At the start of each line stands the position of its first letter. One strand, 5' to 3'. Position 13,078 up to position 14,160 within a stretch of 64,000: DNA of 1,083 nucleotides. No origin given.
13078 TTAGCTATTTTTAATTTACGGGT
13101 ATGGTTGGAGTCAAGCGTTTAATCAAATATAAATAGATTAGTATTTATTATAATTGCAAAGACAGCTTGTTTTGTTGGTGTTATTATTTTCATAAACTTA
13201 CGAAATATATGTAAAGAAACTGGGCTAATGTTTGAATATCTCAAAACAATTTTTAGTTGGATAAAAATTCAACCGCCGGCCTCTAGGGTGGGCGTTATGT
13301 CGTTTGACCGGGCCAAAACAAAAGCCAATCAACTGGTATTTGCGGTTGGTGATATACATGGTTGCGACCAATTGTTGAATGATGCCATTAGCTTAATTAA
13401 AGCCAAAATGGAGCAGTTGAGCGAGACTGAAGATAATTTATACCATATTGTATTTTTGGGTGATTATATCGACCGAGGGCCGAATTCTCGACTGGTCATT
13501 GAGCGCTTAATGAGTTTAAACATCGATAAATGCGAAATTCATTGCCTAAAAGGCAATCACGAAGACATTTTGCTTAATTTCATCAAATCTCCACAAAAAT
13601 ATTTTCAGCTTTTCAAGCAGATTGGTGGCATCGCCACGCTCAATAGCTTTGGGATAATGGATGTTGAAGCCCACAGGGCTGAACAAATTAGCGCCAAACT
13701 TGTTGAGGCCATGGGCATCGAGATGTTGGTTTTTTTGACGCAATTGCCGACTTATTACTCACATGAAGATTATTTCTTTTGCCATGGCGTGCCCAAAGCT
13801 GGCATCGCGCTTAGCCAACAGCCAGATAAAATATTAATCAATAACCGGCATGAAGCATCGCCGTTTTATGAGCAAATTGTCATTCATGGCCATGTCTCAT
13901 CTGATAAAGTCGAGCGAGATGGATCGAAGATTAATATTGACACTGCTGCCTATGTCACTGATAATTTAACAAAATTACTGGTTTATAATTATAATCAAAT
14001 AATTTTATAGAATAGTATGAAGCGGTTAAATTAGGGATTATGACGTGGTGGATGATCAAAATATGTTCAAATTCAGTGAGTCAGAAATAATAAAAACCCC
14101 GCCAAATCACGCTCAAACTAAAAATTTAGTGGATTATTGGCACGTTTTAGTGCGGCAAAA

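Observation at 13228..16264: BY-kinase (Wzc/ExoP type) paired with a PPP-family metallophosphatase instead of Wzb or a PHP phosphatase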

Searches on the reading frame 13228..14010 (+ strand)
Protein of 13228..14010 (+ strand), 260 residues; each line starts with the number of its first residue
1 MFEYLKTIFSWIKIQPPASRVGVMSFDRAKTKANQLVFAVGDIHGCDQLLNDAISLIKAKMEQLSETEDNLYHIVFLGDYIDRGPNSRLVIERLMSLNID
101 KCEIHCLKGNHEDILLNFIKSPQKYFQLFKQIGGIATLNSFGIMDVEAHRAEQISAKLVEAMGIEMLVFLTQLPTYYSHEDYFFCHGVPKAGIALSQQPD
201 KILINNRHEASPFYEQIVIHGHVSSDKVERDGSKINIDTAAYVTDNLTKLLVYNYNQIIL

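Call 4: search_protein_families(library=pfam, proteins=[window:13228-14010:+], max_evalue=0.01)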
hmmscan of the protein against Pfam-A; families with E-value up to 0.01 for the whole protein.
window:13228-14010:+ (260 aa): 2 families
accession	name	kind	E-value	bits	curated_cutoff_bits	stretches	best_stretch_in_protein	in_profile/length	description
PF00149.33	Metallophos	-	1.5e-12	48.8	21.5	1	38-226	4-159/191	Calcineurin-like phosphoesterase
PF12850.12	Metallophos_2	-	0.0021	18.5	27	1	37-233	3-126/154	Calcineurin-like phosphoesterase superfamily domain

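Call 5: search_protein_families(library=ncbifam, proteins=[window:13228-14010:+], max_evalue=0.01)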
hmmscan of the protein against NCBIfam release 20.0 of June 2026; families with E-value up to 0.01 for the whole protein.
window:13228-14010:+ (260 aa): 6 families
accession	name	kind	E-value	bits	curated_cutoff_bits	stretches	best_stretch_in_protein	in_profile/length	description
TIGR04075.1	bacter_Pnkp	equivalog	3.7e-11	41.9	750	1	39-120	184-270/851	polynucleotide kinase-phosphatase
NF010148.0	PRK13625.1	equivalog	7.3e-10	38.8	340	1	40-121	6-86/245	bis(5'-nucleosyl)-tetraphosphatase PrpE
NF001204.0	PRK00166.1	equivalog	8.1e-09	35.2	176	1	37-120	3-75/276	symmetrical bis(5'-nucleosyl)-tetraphosphatase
NF007425.0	PRK09968.1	equivalog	3.9e-08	33.2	332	1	28-247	8-212/218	protein-serine/threonine phosphatase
NF008516.0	PRK11439.1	equivalog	3.1e-07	30.6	326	1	27-126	9-95/218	protein-serine/threonine phosphatase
NF043030.1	T4SS_Wip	domain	0.00078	18.6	300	1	47-121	61-135/330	Dot/Icm T4SS effector Wip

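Call 7: find_homologous_proteins(query=window:13228-14010:+, max_evalue=0.001)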
Query window:13228-14010:+ (260 aa): 7169 proteins with E <= 0.001 among 8000 candidates; the best 120 are listed.
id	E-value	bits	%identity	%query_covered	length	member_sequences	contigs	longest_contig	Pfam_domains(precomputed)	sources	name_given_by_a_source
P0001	3.7e-154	529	100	91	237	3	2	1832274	PF00149.34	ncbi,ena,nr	ncbi:MAG: metallophosphoesterase [Rhizobiales bacterium]|nr:metallophosphoesterase [Hyphomicrobiales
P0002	2.4e-82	294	52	100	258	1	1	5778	PF00149.34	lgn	-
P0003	2.1e-81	291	52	100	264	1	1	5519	PF00149.34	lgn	-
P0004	6.9e-79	282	52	100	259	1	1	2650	PF00149.34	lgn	-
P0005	2.9e-74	267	49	100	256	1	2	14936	PF00149.34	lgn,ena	-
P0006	6.4e-71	256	50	89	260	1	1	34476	PF00149.34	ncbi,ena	-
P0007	2.2e-68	248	52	91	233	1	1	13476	PF00149.34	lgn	-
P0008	3.3e-68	247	51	91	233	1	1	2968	PF00149.34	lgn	-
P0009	2.9e-67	244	48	100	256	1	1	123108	PF00149.34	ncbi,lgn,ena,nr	ncbi:MAG: metallophosphoesterase [Alphaproteobacteria bacterium]|nr:metallophosphoesterase [Alphapro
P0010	4.3e-66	241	49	98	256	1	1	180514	PF00149.34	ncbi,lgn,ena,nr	ncbi:MAG: hypothetical protein COB24_03680 [Hyphomicrobiales bacterium]|nr:MAG: hypothetical protein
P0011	2.6e-37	146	39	86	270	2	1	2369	PF00149.34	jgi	jgi:serine/threonine protein phosphatase 1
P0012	5.1e-37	145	36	88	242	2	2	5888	PF00149.34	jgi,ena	-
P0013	1.1e-36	144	39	85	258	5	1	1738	PF00149.34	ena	-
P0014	3.9e-36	142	38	89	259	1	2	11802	PF00149.34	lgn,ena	-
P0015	4.8e-36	142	38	82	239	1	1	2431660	PF00149.34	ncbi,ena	-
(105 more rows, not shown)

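Call 9: find_encoding_contigs(protein=P0009, flank=8000, max_places=2)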
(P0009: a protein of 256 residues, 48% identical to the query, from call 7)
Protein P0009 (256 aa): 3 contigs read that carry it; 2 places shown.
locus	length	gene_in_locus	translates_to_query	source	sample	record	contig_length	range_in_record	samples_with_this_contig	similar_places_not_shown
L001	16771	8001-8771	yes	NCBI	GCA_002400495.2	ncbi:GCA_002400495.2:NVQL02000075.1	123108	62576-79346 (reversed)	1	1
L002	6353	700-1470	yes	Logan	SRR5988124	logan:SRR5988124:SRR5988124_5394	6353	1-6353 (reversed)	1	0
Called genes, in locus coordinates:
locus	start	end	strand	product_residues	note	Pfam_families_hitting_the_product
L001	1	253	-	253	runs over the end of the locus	PF01061:ABC2_membrane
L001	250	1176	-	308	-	PF13476:AAA_23 (faint), PF00005:ABC_tran, PF13304:AAA_21 (weak)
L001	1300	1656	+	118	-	PF01638:HxlR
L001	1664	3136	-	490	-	PF02696:SelO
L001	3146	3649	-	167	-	PF01625:PMSR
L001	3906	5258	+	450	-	PF04932:Wzy_C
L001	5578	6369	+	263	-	PF06035:Peptidase_C93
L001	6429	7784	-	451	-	-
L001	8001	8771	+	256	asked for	PF00149:Metallophos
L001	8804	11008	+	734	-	PF02706:Wzz, PF13807:GNVR, PF01656:CbiA (weak), PF13614:AAA_31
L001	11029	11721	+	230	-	-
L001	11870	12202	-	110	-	-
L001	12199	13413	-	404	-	-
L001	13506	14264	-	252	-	PF08220:HTH_DeoR, PF08279:HTH_11 (weak), PF00455:DeoRC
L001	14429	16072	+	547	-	PF01266:DAO, PF16901:DAO_C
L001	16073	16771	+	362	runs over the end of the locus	PF00005:ABC_tran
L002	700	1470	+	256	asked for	PF00149:Metallophos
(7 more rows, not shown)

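Call 10: find_encoding_contigs(protein=P0010, flank=8000, max_places=2)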
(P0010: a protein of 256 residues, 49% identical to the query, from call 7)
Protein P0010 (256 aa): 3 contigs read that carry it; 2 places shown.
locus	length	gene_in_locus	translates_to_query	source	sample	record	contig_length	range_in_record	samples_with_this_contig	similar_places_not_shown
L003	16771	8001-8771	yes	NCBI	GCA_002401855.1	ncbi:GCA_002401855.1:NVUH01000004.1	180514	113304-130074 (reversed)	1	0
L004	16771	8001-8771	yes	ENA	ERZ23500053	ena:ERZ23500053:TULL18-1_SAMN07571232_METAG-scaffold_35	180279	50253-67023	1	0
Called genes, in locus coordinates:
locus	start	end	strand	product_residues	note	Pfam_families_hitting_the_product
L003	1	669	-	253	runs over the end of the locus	PF01061:ABC2_membrane, PF12698:ABC2_membrane_3 (weak)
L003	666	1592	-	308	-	PF00005:ABC_tran, PF13304:AAA_21 (weak)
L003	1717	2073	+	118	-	PF01638:HxlR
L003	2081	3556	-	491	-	PF02696:SelO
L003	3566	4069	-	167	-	PF01625:PMSR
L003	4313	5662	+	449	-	PF04932:Wzy_C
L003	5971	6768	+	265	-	PF06035:Peptidase_C93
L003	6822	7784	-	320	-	-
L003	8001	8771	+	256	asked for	PF00149:Metallophos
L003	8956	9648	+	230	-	-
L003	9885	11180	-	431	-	-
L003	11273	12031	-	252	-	PF08220:HTH_DeoR, PF08279:HTH_11 (weak), PF00455:DeoRC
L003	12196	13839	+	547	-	PF01266:DAO, PF16901:DAO_C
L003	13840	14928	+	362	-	PF00005:ABC_tran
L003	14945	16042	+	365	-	PF00005:ABC_tran, PF13555:AAA_29 (weak), PF17912:OB_MalK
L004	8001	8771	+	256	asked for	PF00149:Metallophos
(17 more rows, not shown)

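Call 11: find_encoding_contigs(protein=P0006, flank=8000, max_places=2)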
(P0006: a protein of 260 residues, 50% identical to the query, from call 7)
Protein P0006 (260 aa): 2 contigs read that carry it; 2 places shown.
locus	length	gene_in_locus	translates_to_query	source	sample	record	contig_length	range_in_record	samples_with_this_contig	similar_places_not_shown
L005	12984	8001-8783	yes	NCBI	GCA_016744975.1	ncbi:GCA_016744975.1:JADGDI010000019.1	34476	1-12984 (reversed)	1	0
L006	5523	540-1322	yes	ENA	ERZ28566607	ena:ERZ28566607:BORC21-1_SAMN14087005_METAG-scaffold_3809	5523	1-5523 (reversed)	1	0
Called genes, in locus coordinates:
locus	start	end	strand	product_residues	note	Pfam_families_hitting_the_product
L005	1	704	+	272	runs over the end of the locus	PF02634:FdhD-NarQ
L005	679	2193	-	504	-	PF00370:FGGY_N, PF02782:FGGY_C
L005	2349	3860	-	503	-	PF00171:Aldedh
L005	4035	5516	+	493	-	PF00392:GntR, PF00155:Aminotran_1_2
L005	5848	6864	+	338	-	PF00990:GGDEF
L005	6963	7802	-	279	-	-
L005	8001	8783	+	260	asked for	PF00149:Metallophos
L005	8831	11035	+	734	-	PF02706:Wzz, PF13807:GNVR (weak), PF13614:AAA_31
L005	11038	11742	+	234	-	-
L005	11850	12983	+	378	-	?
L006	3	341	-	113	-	?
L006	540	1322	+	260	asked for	PF00149:Metallophos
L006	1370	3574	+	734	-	PF02706:Wzz, PF13807:GNVR (weak), PF13614:AAA_31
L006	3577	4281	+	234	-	-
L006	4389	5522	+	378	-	?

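Call 18: find_related_loci(query=A1, collection=genome_contigs, flank=10000)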
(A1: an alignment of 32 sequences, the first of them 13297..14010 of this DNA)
Query A1 (237 aa) in genome_contigs; peptide patterns used: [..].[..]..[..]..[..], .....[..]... (x = any residue, [..] = any of these).
600 stretches matched a pattern (row limit reached: there are more); 566 encode a relative of the query (tblastn E <= 1e-3); the best 80 are kept; 80 distinct loci.
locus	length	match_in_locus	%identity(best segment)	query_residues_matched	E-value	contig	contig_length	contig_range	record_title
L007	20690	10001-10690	37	5-229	2e-38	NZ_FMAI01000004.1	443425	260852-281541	Bradyrhizobium shewense strain ERR11, whole genome shotgun sequence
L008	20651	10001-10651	38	14-229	2e-37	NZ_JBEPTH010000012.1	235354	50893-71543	Bradyrhizobium sp. LB11.1 Ga0500288_12, whole genome shotgun sequence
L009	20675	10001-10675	35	14-237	7e-36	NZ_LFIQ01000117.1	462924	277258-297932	Bradyrhizobium pachyrhizi strain PAC 48 contig_1776, whole genome shotgun sequence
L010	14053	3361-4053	33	1-227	9e-36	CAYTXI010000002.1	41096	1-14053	MAG TPA_asm: uncultured Bauldia sp. isolate SRP214966_co7_275 genome assembly, contig: NODE_467_length_41096_cov_12.5257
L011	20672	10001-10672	33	14-237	3e-35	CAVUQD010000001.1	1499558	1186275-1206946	MAG: uncultured Alphaproteobacteria bacterium isolate MFD01689.bin.1.51 genome assembly, contig: contig_10754, whole gen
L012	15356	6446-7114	34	14-237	9e-35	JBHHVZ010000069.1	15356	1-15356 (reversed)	MAG: Parvularculaceae bacterium isolate S.3.sp3_bin.21 NODE_413_length_15356_cov_8.686491, whole genome shotgun sequence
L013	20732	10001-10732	34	1-237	6e-35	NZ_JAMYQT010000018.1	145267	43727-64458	Mesorhizobium sp. M0571 M0571_contig00018, whole genome shotgun sequence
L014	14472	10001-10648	35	14-229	4e-34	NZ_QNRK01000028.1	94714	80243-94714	Roseiarcus fermentans strain DSM 24875 Ga0244512_128, whole genome shotgun sequence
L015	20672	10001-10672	35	14-231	3e-34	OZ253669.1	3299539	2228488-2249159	MAG: Parvularculaceae bacterium isolate 588482dc-27c1-4f19-a8c9-60472736b521 genome assembly, chromosome: 1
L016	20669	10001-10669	34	6-229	6e-34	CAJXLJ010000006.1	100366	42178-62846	MAG TPA_asm: uncultured Parvularculaceae bacterium isolate SRR6201692_bin.4_MetaBAT_v2.12.1_MAG genome assembly, contig:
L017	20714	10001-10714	36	3-237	1e-33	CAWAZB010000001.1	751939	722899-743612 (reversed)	MAG: uncultured Alphaproteobacteria bacterium isolate MFD04212.bin.1.89 genome assembly, contig: contig_11470, whole gen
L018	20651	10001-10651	35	14-229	7e-34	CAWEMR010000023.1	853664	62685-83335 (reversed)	MAG: uncultured Alphaproteobacteria bacterium isolate MFD05521.bin.1.134 genome assembly, contig: contig_25620, whole ge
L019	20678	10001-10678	35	5-229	1e-33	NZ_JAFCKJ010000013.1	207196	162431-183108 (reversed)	Bradyrhizobium canariense strain SZCCT0289 NODE_13, whole genome shotgun sequence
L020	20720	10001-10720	31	1-237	1e-33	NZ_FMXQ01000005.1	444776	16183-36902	Bauldia litoralis strain ATCC 35022, whole genome shotgun sequence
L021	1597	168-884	33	6-237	6e-34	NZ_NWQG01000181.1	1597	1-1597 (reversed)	Mesorhizobium sanjuanii strain BSA136 contig00181, whole genome shotgun sequence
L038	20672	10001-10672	31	9-234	4e-32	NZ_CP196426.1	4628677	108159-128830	Pararhizobium sp. O133 chromosome 1, complete sequence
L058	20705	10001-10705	33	8-237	6e-31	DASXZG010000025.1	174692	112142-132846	MAG TPA_asm: Caulobacteraceae bacterium isolate SMAG_U4845 k141_1863210, whole genome shotgun sequence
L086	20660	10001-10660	32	13-229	2e-29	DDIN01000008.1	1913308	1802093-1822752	MAG TPA_asm: Hyphomonadaceae bacterium UBA1849 UBA1849_contig_58, whole genome shotgun sequence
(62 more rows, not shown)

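Call 22: search_solved_structures(query=A1, max_evalue=0.001, show_alignments=2)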
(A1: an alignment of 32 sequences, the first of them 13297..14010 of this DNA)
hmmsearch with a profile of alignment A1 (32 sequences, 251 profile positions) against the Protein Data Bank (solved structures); distinct sequences matched with E-value up to 0.001: 104 (the best 60 are shown).
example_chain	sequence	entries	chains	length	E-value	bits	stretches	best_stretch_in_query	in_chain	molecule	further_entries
4j6o_A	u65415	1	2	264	3.6e-20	75.2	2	25-103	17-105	Metallophosphoesterase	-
1g5b_A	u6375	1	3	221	2e-19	72.7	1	20-243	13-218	SERINE/THREONINE PROTEIN PHOSPHATASE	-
5vjv_A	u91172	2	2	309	6.1e-18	67.9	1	20-102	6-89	Rhizobiales-like phosphatase 2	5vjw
2qjc_A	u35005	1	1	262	2.1e-13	53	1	21-104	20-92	Diadenosine tetraphosphatase, putative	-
9tp7_A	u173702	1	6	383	4.9e-13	51.8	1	21-100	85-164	Serine/threonine-protein phosphatase BSU1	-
9tp8_A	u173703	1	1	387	5.9e-12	48.3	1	21-100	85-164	Serine/threonine-protein phosphatase BSU1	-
4iyp_C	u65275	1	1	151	1.7e-10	43.5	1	17-99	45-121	Serine/threonine-protein phosphatase 2A catalytic subunit alpha isoform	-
2zbm_A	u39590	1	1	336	3.3e-10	42.6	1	20-99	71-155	Protein-tyrosine-phosphatase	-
1v73_A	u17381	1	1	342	4.7e-10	42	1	20-99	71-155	psychrophilic phosphatase I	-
2z72_A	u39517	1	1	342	6e-10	41.7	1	20-99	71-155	Protein-tyrosine-phosphatase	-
2nyl_C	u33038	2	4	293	7.1e-10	41.4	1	18-99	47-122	Serine/threonine-protein phosphatase 2A catalytic subunit alpha isoform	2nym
3p71_C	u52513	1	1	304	7.6e-10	41.4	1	18-99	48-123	Serine/threonine-protein phosphatase 2A catalytic subunit alpha isoform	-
2ie4_C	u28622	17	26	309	7.9e-10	41.3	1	18-99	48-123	Serine/threonine-protein phosphatase 2A catalytic subunit alpha isoform | PP2A-C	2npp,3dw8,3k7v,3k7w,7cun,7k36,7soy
2ie3_C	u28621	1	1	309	7.9e-10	41.3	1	18-99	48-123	Serine/threonine-protein phosphatase 2A catalytic subunit alpha isoform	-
3c5w_C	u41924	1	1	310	8e-10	41.3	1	18-99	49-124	PP2A C subunit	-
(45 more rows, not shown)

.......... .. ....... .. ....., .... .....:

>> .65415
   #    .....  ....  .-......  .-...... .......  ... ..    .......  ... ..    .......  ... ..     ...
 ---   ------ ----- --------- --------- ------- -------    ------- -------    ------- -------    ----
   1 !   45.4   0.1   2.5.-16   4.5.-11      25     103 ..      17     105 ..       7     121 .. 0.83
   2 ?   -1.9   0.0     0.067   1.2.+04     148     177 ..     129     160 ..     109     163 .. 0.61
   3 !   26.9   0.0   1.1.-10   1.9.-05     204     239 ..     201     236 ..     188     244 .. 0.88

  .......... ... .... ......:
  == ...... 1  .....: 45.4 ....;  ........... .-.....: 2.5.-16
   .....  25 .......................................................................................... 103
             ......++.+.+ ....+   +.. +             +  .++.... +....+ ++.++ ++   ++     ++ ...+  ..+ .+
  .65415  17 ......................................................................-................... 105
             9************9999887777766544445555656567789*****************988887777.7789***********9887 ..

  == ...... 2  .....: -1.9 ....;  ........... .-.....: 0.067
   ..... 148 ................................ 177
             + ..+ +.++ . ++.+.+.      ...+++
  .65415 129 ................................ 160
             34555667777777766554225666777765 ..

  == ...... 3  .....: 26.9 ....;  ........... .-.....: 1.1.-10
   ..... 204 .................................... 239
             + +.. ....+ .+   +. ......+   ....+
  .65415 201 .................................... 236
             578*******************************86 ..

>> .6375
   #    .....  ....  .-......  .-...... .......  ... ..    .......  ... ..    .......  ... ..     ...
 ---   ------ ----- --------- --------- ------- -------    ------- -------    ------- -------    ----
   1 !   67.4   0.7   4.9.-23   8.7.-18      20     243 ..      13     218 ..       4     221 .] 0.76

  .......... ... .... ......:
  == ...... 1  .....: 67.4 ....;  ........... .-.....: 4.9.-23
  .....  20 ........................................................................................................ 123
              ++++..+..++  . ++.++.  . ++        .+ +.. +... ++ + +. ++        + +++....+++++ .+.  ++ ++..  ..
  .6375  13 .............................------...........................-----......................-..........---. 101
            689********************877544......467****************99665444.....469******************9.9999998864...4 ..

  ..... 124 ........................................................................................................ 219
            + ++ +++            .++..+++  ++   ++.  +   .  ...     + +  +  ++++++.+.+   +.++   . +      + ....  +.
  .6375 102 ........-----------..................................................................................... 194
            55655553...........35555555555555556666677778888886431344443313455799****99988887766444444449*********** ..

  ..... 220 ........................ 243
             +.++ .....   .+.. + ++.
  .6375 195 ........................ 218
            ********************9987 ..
